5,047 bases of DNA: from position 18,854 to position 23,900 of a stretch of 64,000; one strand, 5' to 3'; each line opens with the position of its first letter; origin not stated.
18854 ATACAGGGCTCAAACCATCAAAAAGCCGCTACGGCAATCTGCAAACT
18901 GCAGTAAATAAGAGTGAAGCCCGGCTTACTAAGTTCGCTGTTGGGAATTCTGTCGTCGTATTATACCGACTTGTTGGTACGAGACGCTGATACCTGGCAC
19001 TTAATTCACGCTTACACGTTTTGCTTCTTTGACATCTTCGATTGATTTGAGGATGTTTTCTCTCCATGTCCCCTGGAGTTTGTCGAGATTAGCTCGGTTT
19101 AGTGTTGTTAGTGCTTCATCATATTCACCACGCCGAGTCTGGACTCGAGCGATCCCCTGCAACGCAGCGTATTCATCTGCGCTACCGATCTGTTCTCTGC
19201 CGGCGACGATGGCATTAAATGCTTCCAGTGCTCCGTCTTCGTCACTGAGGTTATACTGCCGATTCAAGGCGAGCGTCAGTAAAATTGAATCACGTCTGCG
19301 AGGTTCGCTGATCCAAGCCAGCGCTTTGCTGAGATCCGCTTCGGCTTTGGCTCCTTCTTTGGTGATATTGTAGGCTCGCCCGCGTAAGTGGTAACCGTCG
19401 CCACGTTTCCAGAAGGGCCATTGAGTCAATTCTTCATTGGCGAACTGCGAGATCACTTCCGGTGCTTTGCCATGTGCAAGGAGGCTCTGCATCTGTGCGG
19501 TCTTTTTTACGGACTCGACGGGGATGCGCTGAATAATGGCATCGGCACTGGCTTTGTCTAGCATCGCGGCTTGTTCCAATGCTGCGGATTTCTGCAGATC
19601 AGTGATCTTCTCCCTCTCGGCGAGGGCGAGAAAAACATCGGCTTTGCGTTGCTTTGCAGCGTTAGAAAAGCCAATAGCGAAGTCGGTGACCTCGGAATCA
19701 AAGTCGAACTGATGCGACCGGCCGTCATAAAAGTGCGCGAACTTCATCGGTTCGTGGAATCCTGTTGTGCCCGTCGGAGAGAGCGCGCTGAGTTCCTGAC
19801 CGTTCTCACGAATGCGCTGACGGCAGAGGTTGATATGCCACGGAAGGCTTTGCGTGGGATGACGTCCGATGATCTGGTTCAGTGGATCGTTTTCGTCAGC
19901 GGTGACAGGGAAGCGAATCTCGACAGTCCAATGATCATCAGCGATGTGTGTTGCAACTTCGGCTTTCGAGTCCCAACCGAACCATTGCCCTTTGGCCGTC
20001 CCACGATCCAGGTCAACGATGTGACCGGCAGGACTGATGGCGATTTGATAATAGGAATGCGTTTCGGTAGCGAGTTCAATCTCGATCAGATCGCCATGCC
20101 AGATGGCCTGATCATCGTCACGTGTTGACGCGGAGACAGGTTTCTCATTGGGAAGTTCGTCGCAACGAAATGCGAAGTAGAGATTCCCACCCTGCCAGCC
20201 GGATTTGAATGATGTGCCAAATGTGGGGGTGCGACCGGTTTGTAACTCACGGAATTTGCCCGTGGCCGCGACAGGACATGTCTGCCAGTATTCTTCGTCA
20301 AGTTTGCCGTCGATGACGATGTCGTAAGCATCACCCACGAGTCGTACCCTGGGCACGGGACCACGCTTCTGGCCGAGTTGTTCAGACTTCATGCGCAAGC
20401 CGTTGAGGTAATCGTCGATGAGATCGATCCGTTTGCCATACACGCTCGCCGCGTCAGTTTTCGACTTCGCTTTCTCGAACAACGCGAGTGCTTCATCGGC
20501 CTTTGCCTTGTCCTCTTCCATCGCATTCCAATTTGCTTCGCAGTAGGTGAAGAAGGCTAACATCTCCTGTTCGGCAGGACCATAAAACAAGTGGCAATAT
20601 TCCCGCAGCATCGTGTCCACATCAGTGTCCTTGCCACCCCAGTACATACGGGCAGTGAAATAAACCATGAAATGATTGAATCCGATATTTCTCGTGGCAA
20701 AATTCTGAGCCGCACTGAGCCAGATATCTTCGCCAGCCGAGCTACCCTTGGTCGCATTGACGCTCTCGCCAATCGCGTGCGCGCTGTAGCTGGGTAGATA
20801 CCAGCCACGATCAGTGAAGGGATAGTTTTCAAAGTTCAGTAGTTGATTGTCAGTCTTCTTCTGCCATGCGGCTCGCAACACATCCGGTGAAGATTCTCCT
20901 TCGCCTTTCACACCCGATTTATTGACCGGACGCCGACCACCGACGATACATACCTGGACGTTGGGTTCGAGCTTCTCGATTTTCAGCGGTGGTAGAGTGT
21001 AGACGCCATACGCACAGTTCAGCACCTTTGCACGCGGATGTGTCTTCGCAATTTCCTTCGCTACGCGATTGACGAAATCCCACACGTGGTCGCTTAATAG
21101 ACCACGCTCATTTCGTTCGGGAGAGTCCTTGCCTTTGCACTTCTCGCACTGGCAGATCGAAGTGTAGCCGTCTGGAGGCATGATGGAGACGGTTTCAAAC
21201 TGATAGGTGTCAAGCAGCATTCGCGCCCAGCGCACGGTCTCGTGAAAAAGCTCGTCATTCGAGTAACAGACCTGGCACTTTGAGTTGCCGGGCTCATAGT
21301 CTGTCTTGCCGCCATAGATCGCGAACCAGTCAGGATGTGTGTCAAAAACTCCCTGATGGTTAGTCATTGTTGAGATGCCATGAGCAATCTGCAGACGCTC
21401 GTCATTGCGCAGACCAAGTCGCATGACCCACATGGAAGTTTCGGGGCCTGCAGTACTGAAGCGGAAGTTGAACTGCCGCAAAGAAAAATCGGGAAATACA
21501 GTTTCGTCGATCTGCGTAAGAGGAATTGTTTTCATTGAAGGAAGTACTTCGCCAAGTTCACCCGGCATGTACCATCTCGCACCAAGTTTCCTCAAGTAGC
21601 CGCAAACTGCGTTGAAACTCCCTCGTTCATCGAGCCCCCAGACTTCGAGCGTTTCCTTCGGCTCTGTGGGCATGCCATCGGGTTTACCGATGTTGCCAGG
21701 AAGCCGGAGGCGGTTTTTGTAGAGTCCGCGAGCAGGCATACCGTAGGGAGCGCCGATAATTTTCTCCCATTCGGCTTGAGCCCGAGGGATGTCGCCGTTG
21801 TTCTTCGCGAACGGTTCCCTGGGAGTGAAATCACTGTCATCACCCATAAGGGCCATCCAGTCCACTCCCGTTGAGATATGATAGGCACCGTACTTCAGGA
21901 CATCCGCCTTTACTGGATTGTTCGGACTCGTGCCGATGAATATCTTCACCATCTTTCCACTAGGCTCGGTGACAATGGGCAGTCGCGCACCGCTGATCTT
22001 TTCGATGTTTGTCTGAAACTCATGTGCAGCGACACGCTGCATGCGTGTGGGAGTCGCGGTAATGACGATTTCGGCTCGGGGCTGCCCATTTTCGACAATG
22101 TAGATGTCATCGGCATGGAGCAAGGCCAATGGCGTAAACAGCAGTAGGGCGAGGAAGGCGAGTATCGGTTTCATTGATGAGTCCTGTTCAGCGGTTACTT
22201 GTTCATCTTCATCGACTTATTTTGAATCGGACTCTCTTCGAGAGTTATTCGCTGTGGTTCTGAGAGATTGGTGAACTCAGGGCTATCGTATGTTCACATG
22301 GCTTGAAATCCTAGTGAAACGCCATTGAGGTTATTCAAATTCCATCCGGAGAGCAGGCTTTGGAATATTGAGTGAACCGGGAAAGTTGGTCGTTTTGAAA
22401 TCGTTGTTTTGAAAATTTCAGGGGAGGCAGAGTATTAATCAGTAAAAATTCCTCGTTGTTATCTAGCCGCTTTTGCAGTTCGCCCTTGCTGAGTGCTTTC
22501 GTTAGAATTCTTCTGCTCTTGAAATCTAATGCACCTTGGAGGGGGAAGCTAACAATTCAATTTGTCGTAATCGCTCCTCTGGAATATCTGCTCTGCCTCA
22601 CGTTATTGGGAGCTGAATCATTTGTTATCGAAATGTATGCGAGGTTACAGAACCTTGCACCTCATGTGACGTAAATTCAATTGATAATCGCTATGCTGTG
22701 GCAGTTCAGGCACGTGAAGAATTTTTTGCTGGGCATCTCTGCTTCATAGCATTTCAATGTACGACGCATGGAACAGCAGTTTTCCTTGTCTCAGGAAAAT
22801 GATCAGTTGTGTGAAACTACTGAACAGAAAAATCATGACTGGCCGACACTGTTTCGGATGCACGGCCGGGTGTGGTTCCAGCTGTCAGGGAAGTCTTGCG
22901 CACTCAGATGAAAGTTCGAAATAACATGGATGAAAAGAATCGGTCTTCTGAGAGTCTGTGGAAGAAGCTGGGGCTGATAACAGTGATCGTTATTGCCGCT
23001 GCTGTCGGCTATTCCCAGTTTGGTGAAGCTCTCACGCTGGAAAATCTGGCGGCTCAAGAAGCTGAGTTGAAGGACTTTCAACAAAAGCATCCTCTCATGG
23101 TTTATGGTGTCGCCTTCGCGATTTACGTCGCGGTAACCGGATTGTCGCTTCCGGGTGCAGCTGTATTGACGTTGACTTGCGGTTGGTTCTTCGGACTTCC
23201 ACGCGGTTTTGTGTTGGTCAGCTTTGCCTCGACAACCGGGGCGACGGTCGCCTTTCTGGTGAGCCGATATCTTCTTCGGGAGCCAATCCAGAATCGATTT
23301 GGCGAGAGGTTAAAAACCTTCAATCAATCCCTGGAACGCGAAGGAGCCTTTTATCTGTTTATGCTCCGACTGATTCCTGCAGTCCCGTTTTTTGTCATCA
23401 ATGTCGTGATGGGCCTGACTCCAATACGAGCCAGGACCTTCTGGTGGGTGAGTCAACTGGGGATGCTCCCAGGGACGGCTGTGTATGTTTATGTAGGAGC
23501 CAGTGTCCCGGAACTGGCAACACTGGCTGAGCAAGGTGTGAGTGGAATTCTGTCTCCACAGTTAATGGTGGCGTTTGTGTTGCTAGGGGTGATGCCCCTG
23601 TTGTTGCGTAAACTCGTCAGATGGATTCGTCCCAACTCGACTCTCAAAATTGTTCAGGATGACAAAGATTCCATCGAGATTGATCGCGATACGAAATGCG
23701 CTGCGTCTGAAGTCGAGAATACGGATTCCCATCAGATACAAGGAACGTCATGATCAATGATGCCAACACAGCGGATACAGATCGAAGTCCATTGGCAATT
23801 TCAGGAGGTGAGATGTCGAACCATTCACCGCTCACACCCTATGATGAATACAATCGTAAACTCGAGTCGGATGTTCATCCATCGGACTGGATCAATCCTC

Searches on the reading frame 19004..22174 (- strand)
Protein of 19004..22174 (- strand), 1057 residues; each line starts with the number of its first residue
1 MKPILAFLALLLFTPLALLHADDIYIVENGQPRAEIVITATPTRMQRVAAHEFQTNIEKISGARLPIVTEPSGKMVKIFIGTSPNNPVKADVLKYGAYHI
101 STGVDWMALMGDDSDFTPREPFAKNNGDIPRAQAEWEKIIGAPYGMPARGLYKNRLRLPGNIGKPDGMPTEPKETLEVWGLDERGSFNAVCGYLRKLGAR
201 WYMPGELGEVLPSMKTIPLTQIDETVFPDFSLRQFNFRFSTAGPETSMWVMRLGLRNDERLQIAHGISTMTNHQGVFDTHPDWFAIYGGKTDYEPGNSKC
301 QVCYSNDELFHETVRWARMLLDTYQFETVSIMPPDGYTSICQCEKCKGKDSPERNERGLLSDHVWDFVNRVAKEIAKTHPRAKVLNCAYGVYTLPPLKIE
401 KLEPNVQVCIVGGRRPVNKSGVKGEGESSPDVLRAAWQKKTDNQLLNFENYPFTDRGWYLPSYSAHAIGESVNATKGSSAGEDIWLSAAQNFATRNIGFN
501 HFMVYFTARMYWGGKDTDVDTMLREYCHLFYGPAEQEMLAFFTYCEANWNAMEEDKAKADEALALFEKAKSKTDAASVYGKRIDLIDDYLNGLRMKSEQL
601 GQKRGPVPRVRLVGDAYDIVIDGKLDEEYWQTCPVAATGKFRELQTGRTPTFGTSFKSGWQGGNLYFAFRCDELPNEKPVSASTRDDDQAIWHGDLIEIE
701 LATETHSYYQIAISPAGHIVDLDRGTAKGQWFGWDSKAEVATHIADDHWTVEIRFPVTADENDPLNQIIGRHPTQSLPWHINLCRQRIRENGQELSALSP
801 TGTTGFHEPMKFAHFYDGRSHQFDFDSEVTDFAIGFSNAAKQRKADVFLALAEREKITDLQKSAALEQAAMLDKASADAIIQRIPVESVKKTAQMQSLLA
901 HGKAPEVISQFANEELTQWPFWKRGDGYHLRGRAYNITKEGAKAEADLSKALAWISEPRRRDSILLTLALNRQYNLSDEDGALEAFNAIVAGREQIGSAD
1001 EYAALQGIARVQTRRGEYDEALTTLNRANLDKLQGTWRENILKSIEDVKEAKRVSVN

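Call 47: search_protein_families(library=pfam, proteins=[window:19004-22174:-], max_evalue=0.0001)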
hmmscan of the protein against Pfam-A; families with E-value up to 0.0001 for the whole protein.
window:19004-22174:- (1057 aa): 1 family
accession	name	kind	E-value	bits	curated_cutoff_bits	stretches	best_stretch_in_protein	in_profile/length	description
PF16126.11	DUF4838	-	2.2e-25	89.9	26.6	1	206-534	4-315/325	Domain of unknown function (DUF4838)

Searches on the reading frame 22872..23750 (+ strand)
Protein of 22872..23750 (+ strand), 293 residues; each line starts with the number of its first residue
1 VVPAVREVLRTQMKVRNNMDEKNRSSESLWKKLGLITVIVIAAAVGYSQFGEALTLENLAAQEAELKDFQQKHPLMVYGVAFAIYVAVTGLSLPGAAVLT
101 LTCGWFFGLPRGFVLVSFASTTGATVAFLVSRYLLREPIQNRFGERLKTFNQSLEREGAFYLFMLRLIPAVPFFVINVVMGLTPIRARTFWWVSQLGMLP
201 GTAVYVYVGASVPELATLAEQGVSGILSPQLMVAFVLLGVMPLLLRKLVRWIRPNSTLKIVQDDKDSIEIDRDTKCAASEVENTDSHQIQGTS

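Call 47: search_protein_families(library=pfam, proteins=[window:22872-23750:+], max_evalue=0.0001)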
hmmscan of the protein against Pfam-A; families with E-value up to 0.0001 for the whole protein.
window:22872-23750:+ (293 aa): 1 family
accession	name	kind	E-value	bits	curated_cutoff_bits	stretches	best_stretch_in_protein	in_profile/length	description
PF09335.16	VTT_dom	-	7.9e-25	88.2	33.9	1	97-210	4-122/123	VTT domain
